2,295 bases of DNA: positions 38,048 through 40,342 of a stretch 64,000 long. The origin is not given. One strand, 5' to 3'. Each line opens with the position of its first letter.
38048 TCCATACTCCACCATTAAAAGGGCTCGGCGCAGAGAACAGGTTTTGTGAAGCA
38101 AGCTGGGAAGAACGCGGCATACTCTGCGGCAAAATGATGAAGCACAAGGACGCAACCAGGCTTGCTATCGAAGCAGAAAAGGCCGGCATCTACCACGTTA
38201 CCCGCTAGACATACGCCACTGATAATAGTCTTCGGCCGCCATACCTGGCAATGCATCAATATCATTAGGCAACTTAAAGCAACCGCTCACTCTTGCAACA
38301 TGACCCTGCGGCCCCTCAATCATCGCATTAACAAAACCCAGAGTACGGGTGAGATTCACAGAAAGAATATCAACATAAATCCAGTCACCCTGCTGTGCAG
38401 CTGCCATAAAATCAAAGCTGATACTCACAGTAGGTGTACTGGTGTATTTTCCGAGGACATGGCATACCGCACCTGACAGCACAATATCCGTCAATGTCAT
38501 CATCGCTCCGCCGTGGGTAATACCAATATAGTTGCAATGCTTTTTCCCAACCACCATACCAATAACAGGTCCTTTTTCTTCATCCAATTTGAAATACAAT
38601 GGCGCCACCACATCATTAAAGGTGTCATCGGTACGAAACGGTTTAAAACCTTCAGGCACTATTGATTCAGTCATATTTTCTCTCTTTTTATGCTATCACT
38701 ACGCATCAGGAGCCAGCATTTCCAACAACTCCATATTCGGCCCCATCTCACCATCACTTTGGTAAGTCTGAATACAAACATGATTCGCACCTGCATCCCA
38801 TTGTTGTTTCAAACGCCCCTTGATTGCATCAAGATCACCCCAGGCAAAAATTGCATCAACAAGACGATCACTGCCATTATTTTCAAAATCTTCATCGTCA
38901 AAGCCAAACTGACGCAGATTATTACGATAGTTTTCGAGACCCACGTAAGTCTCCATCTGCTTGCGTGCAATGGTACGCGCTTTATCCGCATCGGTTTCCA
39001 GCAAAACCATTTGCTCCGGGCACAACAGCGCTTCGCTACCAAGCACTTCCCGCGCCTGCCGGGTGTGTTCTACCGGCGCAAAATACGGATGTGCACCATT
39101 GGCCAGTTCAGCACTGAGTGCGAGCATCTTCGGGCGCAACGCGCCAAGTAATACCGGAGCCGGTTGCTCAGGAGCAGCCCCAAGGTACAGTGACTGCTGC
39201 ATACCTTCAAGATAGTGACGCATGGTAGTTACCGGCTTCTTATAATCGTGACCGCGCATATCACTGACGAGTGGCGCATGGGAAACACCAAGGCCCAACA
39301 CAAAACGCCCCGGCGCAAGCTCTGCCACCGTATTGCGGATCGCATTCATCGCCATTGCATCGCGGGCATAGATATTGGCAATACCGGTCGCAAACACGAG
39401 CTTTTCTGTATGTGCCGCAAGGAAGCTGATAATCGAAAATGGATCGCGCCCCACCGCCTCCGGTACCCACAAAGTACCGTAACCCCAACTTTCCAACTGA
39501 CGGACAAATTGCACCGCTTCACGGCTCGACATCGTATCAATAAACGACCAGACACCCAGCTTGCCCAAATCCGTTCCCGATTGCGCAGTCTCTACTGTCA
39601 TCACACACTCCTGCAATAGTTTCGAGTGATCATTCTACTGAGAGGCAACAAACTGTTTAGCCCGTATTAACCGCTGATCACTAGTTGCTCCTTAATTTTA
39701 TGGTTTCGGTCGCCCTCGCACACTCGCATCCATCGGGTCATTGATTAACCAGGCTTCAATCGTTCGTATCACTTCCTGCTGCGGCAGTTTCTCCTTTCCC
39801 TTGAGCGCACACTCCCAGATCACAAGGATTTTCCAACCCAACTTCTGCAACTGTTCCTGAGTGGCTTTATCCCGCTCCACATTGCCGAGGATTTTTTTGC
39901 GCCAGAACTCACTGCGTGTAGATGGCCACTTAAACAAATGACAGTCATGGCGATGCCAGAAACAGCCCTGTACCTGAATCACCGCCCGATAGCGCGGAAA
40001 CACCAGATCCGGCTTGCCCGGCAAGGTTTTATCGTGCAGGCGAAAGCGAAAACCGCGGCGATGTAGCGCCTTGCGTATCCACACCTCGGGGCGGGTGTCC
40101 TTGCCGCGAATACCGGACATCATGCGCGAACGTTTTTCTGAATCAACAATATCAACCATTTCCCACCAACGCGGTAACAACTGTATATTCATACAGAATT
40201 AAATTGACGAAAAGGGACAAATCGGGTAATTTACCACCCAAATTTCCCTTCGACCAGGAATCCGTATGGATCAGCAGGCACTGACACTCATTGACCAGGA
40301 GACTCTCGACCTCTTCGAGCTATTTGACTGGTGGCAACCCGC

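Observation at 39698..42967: Compact EcoRII-type restriction-modification island with a linked Vsr, inserted between core genes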

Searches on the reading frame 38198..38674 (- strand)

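Call 3: search_protein_families(library=pfam, proteins=[window:38198-38674:-], max_evalue=0.01)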
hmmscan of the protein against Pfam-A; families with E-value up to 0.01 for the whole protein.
window:38198-38674:- (158 aa): 1 family
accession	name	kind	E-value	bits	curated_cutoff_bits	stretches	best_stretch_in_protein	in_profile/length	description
PF03061.28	4HBT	-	5.7e-08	33.4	20.6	1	51-123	2-74/79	Thioesterase superfamily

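Call 89: search_protein_families(library=padloc, proteins=[window:38198-38674:-], max_evalue=0.001)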
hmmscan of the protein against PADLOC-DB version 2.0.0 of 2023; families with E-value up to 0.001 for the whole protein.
window:38198-38674:- (158 aa): 0 families

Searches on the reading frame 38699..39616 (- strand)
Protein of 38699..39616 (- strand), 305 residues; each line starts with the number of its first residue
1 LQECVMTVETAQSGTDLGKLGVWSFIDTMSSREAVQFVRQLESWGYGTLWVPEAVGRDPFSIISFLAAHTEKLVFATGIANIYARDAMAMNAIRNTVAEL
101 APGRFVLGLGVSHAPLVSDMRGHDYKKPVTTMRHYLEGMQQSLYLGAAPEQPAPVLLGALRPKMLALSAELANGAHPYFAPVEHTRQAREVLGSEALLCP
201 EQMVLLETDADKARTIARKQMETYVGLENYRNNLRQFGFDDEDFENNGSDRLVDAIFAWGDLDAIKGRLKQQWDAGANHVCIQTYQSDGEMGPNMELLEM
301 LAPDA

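Call 3: search_protein_families(library=pfam, proteins=[window:38699-39616:-], max_evalue=0.01)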
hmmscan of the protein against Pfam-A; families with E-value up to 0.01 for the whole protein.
window:38699-39616:- (305 aa): 1 family
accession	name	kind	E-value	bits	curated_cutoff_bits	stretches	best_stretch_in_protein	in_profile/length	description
PF00296.26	Bac_luciferase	-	2.2e-29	103.3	27.9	1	29-277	20-312/314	Luciferase-like monooxygenase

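Call 4: search_protein_families(library=ncbifam, proteins=[window:38699-39616:-], max_evalue=0.01)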
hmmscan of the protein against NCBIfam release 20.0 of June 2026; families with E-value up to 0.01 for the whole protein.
window:38699-39616:- (305 aa): 19 families
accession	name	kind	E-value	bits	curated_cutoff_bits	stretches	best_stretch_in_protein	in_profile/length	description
TIGR03620.1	F420_MSMEG_4141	subfamily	2.5e-87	292.8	219.8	1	17-298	1-274/280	TIGR03620 family F420-dependent LLM class oxidoreductase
TIGR03564.1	F420_MSMEG_4879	subfamily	1.6e-30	106.6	234.25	3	36-144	3-111/265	TIGR03564 family F420-dependent LLM class oxidoreductase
TIGR03559.1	F420_Rv3520c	subfamily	2.5e-24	86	335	2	30-140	11-121/325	LLM class F420-dependent oxidoreductase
TIGR03841.1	F420_Rv3093c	subfamily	2.8e-24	86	213.65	2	30-141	8-119/298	LLM class F420-dependent oxidoreductase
TIGR04024.1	F420_NP1902A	hypoth_equivalog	2.3e-20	72.6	345.4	1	30-242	13-255/330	TIGR04024 family LLM class F420-dependent oxidoreductase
TIGR03617.1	F420_MSMEG_2256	subfamily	1.9e-16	59.9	278.15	1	39-140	2-102/318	TIGR03617 family F420-dependent LLM class oxidoreductase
NF002619.0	PRK02271.1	equivalog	2.5e-14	53.3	276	1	32-175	14-174/329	5,10-methylenetetrahydromethanopterin reductase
TIGR03555.1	F420_mer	equivalog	1.5e-12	47.5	348.7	1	25-174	5-172/325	5,10-methylenetetrahydromethanopterin reductase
TIGR03857.1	F420_MSMEG_2249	hypoth_equivalog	2.9e-12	46.4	218.4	1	32-191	14-192/329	TIGR03857 family LLM class F420-dependent oxidoreductase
TIGR03619.1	F420_Rv2161c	subfamily_domain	6.4e-10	39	166.9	1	56-112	43-99/247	TIGR03619 family F420-dependent LLM class oxidoreductase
TIGR03621.1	F420_MSMEG_2516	subfamily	2e-08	33.7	213.15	1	29-170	11-168/295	TIGR03621 family F420-dependent LLM class oxidoreductase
TIGR03571.1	lucif_BA3436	subfamily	1.6e-06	27.6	303.9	1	58-142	68-152/304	TIGR03571 family LLM class oxidoreductase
TIGR03557.1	F420_G6P_family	subfamily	1.8e-06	27.3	210.4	0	147-288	157-298/316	TIGR03557 family F420-dependent LLM class oxidoreductase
TIGR03842.1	F420_CPS_4043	hypoth_equivalog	1.1e-05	24.7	295.45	1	29-113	10-96/329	TIGR03842 family LLM class F420-dependent oxidoreductase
TIGR04036.1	LLM_CE1758_fam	subfamily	0.0018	17.2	479.1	1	44-129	45-130/355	CE1758 family FMN-dependent luciferase-like monooxygenase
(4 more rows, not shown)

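Call 7: find_related_loci(query=window:38699-39616:-, collection=genome_contigs, flank=10000)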
Query window:38699-39616:- (305 aa) in genome_contigs; peptide patterns used: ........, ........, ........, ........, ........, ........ (x = any residue, [..] = any of these).
117 stretches matched a pattern; 74 encode a relative of the query (tblastn E <= 1e-3); 74 distinct loci.
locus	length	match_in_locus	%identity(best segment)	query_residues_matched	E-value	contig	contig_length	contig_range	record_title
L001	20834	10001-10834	71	15-292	2e-135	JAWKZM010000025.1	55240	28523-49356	MAG: Halioglobus sp. isolate BC3.43 BC3.43.fa-25, whole genome shotgun sequence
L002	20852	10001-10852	67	4-294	6e-135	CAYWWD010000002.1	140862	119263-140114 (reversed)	MAG TPA_asm: uncultured Halioglobus sp. isolate SRP173033_co1_30 genome assembly, contig: NODE_138_length_140862_cov_12.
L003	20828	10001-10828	68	17-292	1e-133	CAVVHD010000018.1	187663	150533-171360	MAG: uncultured Gammaproteobacteria bacterium isolate MFD02979.bin.1.123 genome assembly, contig: contig_79270, whole ge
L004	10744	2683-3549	71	15-303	1e-143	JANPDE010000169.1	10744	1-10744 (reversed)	MAG: Haliea sp. isolate VAR_78_metabat_419 VAR_78_k141_1550042, whole genome shotgun sequence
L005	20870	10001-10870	67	15-303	1e-132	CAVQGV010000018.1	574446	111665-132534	MAG: uncultured Gammaproteobacteria bacterium isolate MFD09848.bin.2.30 genome assembly, contig: contig_3493, whole geno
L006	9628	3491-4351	63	17-303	7e-123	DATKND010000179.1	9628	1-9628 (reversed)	MAG TPA_asm: Myxococcota bacterium isolate SMAG_U14728 k141_741581, whole genome shotgun sequence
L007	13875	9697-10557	62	17-303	4e-118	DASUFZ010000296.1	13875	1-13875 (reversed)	MAG TPA_asm: Myxococcota bacterium isolate SMAG_U1392 k141_666314, whole genome shotgun sequence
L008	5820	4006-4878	56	13-303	3e-105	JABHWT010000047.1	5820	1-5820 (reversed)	MAG: Halieaceae bacterium isolate SI047_bin19 k141_1352806, whole genome shotgun sequence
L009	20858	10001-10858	55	18-302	4e-102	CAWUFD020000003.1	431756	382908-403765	MAG: Pseudomonadales bacterium isolate a5b09183-038c-4ea7-a571-1a67d60ba8fc genome assembly, contig: contig_3, whole gen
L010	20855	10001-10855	54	17-301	3e-101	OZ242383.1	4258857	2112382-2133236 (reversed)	MAG: bacterium isolate f65e47f9-4bf7-4a54-ade9-3bd2c102e67f genome assembly, chromosome: 1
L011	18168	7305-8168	54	4-290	1e-99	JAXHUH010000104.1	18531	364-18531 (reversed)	MAG: Actinomycetota bacterium isolate MAG46_tar_biofilm MAG46_104, whole genome shotgun sequence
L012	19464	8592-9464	52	16-305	3e-99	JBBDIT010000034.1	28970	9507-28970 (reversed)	MAG: Pseudomonadales bacterium isolate LejiaA_54_132 Lejia_A_2512_length_28970_cov_83, whole genome shotgun sequence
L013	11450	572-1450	53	11-303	5e-96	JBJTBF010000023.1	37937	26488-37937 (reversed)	MAG: Acidimicrobiales bacterium isolate samp_4332_metadecoder_857 samp_4332_466440, whole genome shotgun sequence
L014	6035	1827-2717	51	7-303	5e-96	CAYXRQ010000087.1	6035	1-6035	MAG TPA_asm: uncultured Bifidobacterium sp. isolate SRP124364_co1_315 genome assembly, contig: NODE_16473_length_6035_co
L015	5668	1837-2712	52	12-303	1e-95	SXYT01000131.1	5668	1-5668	MAG: Actinomycetota bacterium isolate F1-20-MAGs092 F1-20__c418380, whole genome shotgun sequence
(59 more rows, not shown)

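Call 89: search_protein_families(library=padloc, proteins=[window:38699-39616:-], max_evalue=0.001)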
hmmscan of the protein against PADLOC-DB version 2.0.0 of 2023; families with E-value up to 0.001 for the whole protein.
window:38699-39616:- (305 aa): 0 families

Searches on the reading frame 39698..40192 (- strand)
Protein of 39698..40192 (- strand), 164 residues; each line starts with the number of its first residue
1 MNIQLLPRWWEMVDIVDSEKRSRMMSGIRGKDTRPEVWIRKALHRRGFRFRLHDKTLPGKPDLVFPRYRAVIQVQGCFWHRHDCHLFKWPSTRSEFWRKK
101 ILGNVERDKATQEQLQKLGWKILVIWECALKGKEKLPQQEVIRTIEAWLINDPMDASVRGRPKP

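Call 3: search_protein_families(library=pfam, proteins=[window:39698-40192:-], max_evalue=0.01)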
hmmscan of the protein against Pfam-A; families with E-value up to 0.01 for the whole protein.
window:39698-40192:- (164 aa): 2 families
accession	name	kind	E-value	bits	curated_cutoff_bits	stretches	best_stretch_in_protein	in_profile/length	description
PF03852.21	Vsr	-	2.7e-29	101.3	27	1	14-85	2-73/74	DNA mismatch endonuclease Vsr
PF18741.7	MTES_1575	-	0.0047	17.4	38.2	0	104-135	55-86/96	REase_MTES_1575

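Call 4: search_protein_families(library=ncbifam, proteins=[window:39698-40192:-], max_evalue=0.01)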
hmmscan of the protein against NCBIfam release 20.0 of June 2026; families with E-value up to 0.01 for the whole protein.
window:39698-40192:- (164 aa): 1 family
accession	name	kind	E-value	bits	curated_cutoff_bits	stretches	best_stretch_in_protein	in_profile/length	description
TIGR00632.1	vsr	subfamily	9.2e-42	142.1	97.85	1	12-129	1-119/119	DNA mismatch endonuclease Vsr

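Call 10: find_encoding_contigs(protein=window:39698-40192:-, flank=10000, max_places=6)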
Protein window:39698-40192:- (164 aa): no gene with exactly this product is on record in the collection.

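Call 28: search_solved_structures(query=window:39698-40192:-, show_alignments=1, max_evalue=0.001)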
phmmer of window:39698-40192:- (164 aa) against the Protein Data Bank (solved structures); distinct sequences matched with E-value up to 0.001: 3.
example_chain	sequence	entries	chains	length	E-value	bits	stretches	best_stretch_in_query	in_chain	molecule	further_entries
1cw0_A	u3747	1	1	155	5.4e-43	149.9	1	14-157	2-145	PROTEIN (DNA MISMATCH ENDONUCLEASE)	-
1vsr_A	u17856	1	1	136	1.1e-39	139.2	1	35-157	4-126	PROTEIN (VSR ENDONUCLEASE)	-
1odg_A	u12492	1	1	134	2.2e-39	138.1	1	42-157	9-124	DNA MISMATCH ENDONUCLEASE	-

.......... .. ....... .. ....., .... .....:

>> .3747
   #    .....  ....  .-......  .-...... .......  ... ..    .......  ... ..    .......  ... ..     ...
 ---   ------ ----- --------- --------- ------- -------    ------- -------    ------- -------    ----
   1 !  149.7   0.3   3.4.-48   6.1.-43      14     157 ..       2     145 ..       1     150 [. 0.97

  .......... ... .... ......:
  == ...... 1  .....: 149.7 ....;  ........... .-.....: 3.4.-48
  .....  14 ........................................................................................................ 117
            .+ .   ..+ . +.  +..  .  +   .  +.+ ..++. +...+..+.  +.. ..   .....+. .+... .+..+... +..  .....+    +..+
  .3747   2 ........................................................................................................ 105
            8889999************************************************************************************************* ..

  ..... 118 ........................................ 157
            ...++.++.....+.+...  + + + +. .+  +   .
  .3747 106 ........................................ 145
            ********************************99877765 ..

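Call 89: search_protein_families(library=padloc, proteins=[window:39698-40192:-], max_evalue=0.001)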
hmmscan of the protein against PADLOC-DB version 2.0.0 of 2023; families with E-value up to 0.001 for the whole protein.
window:39698-40192:- (164 aa): 1 family
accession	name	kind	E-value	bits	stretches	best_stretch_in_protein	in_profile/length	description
PDLC03397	Vsr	-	6.5e-44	147.8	1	12-156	1-145/156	Type II nicking endonuclease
